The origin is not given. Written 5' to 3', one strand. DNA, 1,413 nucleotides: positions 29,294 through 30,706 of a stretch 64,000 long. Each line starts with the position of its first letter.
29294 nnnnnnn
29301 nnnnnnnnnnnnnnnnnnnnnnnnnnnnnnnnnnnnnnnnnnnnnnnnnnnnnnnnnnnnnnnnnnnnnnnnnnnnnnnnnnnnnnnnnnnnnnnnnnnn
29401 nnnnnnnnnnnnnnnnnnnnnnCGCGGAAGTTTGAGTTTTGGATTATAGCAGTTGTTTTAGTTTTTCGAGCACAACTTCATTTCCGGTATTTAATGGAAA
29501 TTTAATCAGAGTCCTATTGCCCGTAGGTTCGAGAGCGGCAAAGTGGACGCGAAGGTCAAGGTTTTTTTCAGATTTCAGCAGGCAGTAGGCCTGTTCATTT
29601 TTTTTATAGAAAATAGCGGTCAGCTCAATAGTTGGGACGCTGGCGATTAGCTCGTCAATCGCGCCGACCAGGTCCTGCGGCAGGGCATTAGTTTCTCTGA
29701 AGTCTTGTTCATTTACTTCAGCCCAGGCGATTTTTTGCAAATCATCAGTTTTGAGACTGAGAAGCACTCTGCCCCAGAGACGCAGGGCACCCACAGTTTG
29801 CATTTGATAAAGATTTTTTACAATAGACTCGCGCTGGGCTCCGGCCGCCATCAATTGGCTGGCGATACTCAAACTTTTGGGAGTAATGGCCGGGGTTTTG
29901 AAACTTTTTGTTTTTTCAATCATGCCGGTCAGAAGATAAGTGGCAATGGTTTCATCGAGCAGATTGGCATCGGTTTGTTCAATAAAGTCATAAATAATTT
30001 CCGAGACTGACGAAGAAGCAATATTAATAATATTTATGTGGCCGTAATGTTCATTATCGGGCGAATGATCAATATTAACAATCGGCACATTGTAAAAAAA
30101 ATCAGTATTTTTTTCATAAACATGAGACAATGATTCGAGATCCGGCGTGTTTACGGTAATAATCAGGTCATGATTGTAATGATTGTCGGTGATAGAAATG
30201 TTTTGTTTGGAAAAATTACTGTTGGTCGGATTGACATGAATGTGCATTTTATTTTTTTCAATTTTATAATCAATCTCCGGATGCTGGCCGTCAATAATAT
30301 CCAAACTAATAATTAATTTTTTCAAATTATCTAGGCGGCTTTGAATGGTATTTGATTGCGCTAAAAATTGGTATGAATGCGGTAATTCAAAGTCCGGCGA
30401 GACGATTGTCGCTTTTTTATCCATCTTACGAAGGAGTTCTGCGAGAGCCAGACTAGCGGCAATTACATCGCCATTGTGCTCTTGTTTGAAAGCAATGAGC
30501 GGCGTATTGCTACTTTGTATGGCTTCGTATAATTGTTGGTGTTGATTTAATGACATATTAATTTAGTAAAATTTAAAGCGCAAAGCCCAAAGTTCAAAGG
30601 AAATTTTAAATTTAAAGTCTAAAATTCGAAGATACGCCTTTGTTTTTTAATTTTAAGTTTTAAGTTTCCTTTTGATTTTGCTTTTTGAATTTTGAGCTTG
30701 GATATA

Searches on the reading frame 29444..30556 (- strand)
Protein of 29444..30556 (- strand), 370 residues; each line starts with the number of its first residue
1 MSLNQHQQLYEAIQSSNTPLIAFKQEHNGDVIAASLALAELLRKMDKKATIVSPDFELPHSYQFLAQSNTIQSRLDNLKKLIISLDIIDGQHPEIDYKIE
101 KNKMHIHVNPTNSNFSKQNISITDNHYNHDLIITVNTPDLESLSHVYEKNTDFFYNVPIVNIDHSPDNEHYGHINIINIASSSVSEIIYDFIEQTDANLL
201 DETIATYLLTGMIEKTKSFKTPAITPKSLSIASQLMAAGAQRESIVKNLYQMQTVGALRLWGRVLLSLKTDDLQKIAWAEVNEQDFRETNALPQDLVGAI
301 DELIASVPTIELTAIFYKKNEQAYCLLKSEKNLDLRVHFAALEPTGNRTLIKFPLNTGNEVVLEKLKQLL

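Call 9: search_protein_families(library=pfam, proteins=[window:29444-30556:-], max_evalue=0.1)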
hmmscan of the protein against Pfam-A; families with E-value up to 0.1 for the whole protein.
window:29444-30556:- (370 aa): 1 family
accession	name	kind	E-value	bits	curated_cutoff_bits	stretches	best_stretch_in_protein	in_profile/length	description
PF01368.27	DHH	-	3.6e-08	34.2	28.1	1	27-212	10-125/125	DHH family, N-terminal domain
